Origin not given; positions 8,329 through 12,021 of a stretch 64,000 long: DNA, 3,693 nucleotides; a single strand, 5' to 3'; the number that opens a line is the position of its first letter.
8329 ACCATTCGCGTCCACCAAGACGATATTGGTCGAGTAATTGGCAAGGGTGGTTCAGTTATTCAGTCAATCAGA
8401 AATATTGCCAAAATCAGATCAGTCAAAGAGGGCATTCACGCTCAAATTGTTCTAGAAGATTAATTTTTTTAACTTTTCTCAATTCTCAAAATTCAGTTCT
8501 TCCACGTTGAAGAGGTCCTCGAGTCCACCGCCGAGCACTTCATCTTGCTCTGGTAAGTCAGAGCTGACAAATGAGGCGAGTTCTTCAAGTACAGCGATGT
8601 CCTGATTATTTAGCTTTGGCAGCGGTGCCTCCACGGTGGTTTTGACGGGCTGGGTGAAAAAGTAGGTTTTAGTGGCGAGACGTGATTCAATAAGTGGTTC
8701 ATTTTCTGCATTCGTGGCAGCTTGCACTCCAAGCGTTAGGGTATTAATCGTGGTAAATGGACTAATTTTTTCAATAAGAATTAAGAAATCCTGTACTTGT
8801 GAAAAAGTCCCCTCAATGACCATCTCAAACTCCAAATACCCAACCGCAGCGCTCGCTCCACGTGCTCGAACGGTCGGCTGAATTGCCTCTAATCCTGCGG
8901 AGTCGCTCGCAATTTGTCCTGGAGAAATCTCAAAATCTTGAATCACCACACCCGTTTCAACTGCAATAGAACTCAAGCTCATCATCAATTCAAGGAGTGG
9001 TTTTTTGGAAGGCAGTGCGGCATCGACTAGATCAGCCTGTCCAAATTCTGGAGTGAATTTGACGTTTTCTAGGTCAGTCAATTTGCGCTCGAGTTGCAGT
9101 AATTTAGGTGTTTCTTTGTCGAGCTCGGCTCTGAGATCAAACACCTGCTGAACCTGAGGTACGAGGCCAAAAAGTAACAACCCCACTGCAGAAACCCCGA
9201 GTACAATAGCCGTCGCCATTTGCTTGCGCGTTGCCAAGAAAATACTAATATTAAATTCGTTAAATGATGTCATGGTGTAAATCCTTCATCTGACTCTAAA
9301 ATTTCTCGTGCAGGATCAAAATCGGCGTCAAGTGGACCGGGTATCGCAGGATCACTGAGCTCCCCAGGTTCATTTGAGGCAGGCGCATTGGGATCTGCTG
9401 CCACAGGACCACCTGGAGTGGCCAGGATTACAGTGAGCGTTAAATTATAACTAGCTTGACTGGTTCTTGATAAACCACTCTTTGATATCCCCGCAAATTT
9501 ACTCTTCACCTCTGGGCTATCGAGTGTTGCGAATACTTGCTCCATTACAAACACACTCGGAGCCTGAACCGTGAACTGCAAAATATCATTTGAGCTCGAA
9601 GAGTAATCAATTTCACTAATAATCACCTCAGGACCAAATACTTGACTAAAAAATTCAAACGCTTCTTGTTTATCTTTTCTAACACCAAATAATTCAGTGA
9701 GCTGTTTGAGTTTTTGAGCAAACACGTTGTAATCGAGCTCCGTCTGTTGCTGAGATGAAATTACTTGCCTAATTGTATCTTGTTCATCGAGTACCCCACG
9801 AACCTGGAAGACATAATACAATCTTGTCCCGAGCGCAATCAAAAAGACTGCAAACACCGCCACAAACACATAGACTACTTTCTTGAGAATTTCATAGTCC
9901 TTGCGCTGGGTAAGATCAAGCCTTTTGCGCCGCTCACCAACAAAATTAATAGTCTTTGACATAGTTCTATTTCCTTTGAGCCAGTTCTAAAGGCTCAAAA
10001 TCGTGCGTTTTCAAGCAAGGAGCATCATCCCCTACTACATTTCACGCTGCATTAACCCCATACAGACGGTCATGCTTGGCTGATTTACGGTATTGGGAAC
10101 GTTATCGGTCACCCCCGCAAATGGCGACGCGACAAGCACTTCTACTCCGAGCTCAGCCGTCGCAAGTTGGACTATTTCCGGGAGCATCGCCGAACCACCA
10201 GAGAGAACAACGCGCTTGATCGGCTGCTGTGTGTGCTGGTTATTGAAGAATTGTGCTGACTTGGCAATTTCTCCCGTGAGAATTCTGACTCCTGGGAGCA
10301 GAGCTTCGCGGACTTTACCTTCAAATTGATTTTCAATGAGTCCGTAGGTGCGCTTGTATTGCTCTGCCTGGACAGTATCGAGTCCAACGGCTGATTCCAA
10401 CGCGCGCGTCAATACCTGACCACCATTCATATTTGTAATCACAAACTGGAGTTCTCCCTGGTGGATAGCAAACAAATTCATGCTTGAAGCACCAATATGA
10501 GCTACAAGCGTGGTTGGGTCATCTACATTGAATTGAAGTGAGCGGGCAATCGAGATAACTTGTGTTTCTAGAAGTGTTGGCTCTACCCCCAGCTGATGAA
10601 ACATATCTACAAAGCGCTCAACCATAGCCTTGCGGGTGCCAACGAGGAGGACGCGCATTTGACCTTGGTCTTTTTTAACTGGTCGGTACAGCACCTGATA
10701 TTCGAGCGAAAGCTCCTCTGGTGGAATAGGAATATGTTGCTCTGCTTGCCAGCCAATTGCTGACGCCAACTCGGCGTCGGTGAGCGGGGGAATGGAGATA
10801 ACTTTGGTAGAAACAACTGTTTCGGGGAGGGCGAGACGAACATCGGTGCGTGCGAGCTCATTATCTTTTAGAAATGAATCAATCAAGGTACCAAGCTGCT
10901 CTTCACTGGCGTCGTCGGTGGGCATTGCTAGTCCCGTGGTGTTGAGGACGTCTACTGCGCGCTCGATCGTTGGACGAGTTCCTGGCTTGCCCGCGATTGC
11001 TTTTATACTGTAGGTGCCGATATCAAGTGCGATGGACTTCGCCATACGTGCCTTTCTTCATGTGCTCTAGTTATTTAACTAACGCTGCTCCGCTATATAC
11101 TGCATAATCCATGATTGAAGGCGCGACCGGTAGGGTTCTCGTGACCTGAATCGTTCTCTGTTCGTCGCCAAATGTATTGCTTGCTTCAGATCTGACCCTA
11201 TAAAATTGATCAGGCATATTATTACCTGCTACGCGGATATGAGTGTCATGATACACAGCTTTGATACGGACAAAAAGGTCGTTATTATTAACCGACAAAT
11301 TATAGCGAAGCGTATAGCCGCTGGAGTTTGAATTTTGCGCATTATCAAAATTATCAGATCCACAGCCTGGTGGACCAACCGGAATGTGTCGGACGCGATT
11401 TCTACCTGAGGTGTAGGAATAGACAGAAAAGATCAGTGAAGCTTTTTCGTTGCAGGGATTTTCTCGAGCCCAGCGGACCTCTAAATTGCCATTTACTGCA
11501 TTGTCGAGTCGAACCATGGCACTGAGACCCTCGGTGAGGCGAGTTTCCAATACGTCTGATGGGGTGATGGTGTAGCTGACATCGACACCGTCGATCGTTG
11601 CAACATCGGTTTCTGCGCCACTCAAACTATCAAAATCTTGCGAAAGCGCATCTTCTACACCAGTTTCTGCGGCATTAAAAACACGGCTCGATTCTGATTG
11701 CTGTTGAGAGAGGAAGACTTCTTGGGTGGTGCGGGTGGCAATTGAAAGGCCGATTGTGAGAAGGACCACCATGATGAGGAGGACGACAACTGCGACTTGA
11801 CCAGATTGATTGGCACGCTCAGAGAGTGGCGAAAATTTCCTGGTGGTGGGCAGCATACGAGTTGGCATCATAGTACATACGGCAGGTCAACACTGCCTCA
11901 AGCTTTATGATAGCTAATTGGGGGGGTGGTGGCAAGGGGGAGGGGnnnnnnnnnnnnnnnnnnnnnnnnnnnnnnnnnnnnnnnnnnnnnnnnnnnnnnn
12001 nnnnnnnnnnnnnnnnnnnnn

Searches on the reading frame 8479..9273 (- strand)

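Call 8: search_protein_families(library=pfam, proteins=[window:8479-9273:-], max_evalue=0.1)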
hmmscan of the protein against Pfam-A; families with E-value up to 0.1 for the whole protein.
window:8479-9273:- (264 aa): 2 families
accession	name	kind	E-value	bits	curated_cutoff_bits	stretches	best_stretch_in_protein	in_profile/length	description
PF04350.18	PilO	-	0.00043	20.9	22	0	143-207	83-144/145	Pilus assembly protein, PilO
PF10741.14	T2SSM_b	-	0.00052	20.3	21.7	1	123-190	27-97/111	Type II secretion system (T2SS), protein M subtype b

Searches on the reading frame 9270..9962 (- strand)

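Call 8: search_protein_families(library=pfam, proteins=[window:9270-9962:-], max_evalue=0.1)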
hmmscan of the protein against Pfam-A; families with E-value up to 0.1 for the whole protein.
window:9270-9962:- (230 aa): 2 families
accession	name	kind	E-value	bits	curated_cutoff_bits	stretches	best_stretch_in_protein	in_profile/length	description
PF12089.13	DUF3566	-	0.00081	20.2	22.2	1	11-94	2-85/118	Transmembrane domain of unknown function (DUF3566)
PF19312.4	NtrY_N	-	0.017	15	23.2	1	29-91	90-152/291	NtrY N-terminal region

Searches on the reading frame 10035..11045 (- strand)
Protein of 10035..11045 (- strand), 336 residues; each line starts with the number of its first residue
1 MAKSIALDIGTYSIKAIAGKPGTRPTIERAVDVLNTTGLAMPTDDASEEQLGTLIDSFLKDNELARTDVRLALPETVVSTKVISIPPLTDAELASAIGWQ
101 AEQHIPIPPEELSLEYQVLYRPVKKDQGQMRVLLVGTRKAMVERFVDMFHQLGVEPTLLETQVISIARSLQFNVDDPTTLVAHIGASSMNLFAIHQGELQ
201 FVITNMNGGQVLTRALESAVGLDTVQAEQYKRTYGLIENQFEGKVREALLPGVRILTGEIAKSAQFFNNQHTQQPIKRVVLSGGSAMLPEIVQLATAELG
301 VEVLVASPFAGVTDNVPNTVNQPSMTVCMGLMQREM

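Call 8: search_protein_families(library=pfam, proteins=[window:10035-11045:-], max_evalue=0.1)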
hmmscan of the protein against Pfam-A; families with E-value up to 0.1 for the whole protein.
window:10035-11045:- (336 aa): 4 families
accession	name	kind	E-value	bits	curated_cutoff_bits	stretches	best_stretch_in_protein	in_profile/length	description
PF11104.14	PilM_2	-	1.5e-37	129.8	27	1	7-314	2-313/340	Type IV pilus assembly protein PilM;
PF14450.12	FtsA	-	2.7e-08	34.6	31.8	1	184-330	5-127/127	Cell division protein FtsA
PF08841.16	DDR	-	0.021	14.3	24.6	0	264-306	263-305/328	Diol dehydratase reactivase ATPase-like domain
PF02782.22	FGGY_C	-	0.065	13.4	27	0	252-308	134-182/198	FGGY family of carbohydrate kinases, C-terminal domain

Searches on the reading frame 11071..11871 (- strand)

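Call 8: search_protein_families(library=pfam, proteins=[window:11071-11871:-], max_evalue=0.1)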
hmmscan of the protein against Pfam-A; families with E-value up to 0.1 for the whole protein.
window:11071-11871:- (266 aa): 2 families
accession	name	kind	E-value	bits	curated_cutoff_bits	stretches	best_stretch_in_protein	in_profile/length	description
PF14341.11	PilX_N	-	0.0002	21.7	25.5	1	28-73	6-51/51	PilX N-terminal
PF14967.11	FAM70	-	0.089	12.6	27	0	15-49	15-49/323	FAM70 protein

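Call 29: search_protein_families(library=ncbifam, proteins=[window:11071-11871:-], max_evalue=0.1)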
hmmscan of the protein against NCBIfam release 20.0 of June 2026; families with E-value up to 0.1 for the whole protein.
window:11071-11871:- (266 aa): 0 families
